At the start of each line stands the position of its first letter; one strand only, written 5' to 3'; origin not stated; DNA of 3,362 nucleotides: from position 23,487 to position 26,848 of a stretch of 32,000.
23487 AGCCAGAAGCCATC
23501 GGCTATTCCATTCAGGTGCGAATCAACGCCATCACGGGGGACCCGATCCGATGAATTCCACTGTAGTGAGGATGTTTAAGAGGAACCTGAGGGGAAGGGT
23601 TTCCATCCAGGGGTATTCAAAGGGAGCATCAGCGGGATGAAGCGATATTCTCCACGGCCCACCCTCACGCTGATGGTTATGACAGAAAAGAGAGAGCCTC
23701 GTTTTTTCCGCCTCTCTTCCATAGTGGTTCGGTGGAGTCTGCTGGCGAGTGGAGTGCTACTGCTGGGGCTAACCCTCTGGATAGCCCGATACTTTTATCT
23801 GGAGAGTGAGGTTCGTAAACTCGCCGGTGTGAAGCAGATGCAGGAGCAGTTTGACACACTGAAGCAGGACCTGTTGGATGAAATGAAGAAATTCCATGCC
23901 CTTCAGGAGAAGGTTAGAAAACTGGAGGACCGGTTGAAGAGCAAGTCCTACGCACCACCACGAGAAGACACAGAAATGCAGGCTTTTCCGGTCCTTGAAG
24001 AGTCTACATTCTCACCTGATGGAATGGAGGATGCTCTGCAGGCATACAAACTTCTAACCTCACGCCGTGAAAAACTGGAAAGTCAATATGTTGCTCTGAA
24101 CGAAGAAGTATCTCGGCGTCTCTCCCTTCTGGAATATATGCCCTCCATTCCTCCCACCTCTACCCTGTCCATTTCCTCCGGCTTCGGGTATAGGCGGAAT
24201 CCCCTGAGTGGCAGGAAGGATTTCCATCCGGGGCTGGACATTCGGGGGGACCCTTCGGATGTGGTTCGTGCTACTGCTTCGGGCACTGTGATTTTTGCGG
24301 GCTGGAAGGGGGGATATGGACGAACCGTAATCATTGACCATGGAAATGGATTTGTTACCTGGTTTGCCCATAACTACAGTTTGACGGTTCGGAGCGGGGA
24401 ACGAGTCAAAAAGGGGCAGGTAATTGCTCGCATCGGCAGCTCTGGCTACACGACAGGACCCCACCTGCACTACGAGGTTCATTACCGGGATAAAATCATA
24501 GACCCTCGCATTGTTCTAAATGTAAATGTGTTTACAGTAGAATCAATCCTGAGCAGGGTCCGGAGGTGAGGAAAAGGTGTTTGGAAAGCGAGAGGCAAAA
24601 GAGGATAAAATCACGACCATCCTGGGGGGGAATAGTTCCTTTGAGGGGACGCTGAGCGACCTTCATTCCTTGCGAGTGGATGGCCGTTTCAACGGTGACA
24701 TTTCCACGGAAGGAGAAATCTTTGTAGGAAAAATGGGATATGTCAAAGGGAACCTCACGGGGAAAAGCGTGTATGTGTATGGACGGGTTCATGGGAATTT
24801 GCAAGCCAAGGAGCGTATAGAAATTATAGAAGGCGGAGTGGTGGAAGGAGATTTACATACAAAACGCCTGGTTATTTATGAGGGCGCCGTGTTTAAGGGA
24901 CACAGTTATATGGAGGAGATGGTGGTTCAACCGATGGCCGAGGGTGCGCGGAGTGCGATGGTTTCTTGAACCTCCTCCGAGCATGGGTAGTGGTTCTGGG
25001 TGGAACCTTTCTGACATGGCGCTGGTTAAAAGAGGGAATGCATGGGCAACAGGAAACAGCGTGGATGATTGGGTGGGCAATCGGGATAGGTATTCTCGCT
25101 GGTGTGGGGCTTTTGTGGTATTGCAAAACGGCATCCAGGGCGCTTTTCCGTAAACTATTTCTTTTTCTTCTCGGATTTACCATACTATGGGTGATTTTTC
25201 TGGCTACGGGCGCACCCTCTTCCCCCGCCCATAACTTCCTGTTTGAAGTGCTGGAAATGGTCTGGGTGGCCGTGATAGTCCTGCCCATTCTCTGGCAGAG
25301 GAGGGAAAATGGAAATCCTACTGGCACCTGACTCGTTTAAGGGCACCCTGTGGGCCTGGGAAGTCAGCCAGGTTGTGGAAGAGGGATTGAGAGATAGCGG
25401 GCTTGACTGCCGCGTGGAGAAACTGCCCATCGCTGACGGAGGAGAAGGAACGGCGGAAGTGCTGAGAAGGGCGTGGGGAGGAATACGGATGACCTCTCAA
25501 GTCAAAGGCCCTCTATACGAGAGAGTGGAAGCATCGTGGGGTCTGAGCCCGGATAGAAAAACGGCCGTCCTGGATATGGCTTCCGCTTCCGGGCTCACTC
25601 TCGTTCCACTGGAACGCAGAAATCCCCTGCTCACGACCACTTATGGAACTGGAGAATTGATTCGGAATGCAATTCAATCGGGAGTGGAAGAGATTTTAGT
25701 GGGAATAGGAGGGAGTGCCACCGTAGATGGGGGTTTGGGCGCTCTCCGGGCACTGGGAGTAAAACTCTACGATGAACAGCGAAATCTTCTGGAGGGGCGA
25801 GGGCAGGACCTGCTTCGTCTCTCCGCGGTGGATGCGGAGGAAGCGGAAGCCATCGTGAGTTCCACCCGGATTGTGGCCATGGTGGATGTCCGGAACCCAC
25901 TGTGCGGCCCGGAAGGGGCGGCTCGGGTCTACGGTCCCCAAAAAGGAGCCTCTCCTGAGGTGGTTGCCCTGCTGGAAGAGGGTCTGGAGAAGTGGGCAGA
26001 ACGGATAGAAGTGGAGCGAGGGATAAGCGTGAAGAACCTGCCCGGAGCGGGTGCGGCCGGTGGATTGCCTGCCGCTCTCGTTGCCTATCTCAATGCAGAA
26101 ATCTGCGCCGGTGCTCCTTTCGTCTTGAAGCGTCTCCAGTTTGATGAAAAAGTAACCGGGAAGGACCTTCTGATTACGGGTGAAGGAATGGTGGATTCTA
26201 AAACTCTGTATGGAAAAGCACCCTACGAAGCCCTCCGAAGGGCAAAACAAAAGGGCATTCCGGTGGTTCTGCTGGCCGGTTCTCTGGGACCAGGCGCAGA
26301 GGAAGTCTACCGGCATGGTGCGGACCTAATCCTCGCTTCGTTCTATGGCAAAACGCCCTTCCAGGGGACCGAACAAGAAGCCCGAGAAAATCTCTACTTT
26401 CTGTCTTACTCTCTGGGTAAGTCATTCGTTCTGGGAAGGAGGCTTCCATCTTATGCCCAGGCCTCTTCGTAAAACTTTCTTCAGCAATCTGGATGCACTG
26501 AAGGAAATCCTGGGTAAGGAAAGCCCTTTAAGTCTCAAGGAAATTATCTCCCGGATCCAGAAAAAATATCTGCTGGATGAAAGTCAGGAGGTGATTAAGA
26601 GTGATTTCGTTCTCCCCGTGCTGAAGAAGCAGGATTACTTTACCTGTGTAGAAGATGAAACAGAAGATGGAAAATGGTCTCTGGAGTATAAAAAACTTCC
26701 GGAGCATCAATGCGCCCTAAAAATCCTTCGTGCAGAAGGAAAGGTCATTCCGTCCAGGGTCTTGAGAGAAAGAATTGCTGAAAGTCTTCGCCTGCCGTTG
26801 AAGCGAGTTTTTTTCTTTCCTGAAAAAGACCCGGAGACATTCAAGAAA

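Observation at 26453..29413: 986-aa orphan protein apparently assembled from five HARE-HTH-like winged-helix modules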

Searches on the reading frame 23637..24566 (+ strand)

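Call 9: search_protein_families(library=pfam, proteins=[window:23637-24566:+], max_evalue=1)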
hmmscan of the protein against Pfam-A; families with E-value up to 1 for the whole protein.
window:23637-24566:+ (310 aa): 8 families
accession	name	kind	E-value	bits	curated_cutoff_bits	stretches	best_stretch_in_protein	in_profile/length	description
PF01551.29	Peptidase_M23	-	1.6e-32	112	28.7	1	196-290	2-96/96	Peptidase family M23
PF00435.27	Spectrin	-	0.019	15.9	29.9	1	59-103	30-74/105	Spectrin repeat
PF13533.13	Biotin_lipoyl_2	-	0.022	15.1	29.8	1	249-266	14-31/32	Biotin-lipoyl like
PF20993.2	CENPH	-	0.032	14.8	27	1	64-115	99-150/175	CENPH protein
PF24487.1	NDC80_loop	-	0.038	14.1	27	1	56-114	93-152/233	Kinetochore protein NDC80 loop region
PF14131.11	DUF4298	-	0.046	14.2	27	1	68-138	4-78/87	Domain of unknown function (DUF4298)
PF23528.1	Microp_apicomplexa_15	-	0.059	14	27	1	58-96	16-54/69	Apicomplexa microprotein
PF06156.18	YabA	-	0.3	12.2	30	1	65-112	17-64/103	Initiation control protein YabA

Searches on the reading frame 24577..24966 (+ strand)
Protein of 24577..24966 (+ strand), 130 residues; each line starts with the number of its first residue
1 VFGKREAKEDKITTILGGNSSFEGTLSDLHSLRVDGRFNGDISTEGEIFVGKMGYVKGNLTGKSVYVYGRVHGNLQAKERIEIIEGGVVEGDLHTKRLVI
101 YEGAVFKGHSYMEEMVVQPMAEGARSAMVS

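Call 9: search_protein_families(library=pfam, proteins=[window:24577-24966:+], max_evalue=1)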
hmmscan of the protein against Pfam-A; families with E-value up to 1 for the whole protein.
window:24577-24966:+ (130 aa): 1 family
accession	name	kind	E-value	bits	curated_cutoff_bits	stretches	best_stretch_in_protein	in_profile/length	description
PF04519.19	Bactofilin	-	4.7e-26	91.4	27.9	1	14-110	1-97/98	Polymer-forming cytoskeletal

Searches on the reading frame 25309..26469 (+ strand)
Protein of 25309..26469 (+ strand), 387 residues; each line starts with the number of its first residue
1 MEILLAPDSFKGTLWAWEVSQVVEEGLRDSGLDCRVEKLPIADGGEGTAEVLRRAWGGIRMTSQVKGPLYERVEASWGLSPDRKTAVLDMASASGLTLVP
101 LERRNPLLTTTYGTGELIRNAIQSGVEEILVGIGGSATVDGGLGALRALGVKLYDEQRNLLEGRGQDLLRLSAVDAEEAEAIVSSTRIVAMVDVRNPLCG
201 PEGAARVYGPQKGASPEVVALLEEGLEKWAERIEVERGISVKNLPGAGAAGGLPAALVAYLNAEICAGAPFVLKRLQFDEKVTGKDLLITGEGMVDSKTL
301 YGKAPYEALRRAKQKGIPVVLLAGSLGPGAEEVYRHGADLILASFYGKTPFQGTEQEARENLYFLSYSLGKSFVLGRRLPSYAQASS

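Call 9: search_protein_families(library=pfam, proteins=[window:25309-26469:+], max_evalue=1)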
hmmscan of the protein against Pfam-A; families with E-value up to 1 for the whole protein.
window:25309-26469:+ (387 aa): 4 families
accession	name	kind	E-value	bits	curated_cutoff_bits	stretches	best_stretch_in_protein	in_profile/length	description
PF02595.20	Gly_kinase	-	3e-127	425.1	23.3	1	3-366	1-364/372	Glycerate kinase family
PF00702.32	Hydrolase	-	0.038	14.8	26.4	1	292-339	91-136/191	haloacid dehalogenase-like hydrolase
PF12710.13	HAD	-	0.18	12.7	27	1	306-344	91-130/189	haloacid dehalogenase-like hydrolase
PF01635.23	CoV_M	-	0.19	11.4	27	1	69-121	90-141/208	Coronavirus M matrix/glycoprotein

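Call 74: find_homologous_proteins(query=window:25309-26469:+, max_evalue=1e-30)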
Query window:25309-26469:+ (387 aa): 7982 proteins with E <= 1e-30 among 8000 candidates; the best 120 are listed.
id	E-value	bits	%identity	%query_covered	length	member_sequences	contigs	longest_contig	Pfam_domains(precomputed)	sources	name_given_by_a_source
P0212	8.7e-248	840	100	100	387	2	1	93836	PF02595.21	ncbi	-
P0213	6.0e-223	758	89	100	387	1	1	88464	PF02595.21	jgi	-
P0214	4.8e-109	383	55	88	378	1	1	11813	PF02595.21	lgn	-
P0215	9.9e-98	346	48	88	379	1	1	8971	PF02595.21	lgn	-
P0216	1.3e-97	345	47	93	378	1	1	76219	PF02595.21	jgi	-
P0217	2.4e-97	345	48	88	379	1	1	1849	PF02595.21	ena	-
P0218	2.6e-97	344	47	93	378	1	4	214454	PF02595.21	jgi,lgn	-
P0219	3.4e-97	344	47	93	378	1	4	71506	PF02595.21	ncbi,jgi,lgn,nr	ncbi:MAG TPA: glycerate kinase [Candidatus Atribacteria bacterium]|nr:glycerate kinase [Candidatus A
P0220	4.3e-97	344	48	88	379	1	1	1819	PF02595.21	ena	-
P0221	6.8e-97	343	47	93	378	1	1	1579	PF02595.21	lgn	-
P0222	8.1e-97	343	48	88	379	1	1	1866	PF02595.21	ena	-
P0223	8.3e-97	343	46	93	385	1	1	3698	PF02595.21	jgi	-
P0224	1.1e-96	342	46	93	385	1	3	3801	PF02595.21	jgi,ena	-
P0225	1.2e-96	342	46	93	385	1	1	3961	PF02595.21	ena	-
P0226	1.2e-96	342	44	98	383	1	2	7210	PF02595.21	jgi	-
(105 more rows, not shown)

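Call 75: find_encoding_contigs(protein=P0212, flank=10000, max_places=2)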
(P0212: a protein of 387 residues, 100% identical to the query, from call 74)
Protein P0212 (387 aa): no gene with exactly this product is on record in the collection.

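Call 76: find_encoding_contigs(protein=P0213, flank=10000, max_places=1)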
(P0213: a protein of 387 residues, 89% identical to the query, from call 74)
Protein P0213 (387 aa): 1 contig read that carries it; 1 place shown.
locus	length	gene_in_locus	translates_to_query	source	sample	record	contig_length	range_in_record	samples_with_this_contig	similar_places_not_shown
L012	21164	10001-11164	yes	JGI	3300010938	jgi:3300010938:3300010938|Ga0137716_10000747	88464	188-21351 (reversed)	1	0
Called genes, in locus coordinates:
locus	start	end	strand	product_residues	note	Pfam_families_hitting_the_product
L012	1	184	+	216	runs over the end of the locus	PF02517:Rce1-like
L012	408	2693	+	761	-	PF18998:Flg_new_2, PF26094:HTH_TSHZ3 (faint)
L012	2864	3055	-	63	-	PF04945:YHS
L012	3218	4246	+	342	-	PF00180:Iso_dh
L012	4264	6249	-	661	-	-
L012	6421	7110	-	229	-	PF10591:SPARC_Ca_bdg (faint), PF05901:Excalibur (faint), PF23564:EF-hand_FSTL1 (faint), PF26745:SPM (faint), PF00404:Dockerin_1 (faint), PF13499:EF-hand_7, PF00036:EF-hand_1 (weak), PF13499:EF-hand_7, +3 more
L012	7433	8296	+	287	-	-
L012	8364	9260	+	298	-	PF01551:Peptidase_M23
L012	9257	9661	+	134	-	PF04519:Bactofilin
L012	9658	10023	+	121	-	-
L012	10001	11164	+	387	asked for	PF02595:Gly_kinase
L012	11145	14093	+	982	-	-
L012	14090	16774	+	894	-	PF01590:GAF, PF13185:GAF_2, PF13492:GAF_3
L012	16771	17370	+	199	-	PF02660:G3P_acyltransf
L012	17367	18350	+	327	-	PF01210:NAD_Gly3P_dh_N, PF02558:ApbA (weak), PF03807:F420_oxidored (weak), PF07479:NAD_Gly3P_dh_C, PF20618:GPD_NAD_C_bact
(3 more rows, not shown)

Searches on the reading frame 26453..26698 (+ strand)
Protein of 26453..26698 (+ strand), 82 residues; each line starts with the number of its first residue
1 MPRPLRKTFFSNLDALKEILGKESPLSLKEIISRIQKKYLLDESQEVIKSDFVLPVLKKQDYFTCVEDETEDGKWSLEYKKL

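Call 13: search_protein_families(library=pfam, proteins=[window:26453-26698:+], max_evalue=10)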
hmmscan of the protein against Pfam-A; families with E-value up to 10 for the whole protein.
seq(82 aa): 2 families
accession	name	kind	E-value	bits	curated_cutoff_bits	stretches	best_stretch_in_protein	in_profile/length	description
PF05066.19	HARE-HTH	-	0.036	14.9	25.9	1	14-43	5-35/71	HB1, ASXL, restriction endonuclease HTH domain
PF15797.10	DUF4706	-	0.12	13.2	27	1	32-79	46-93/108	Domain of unknown function (DUF4706)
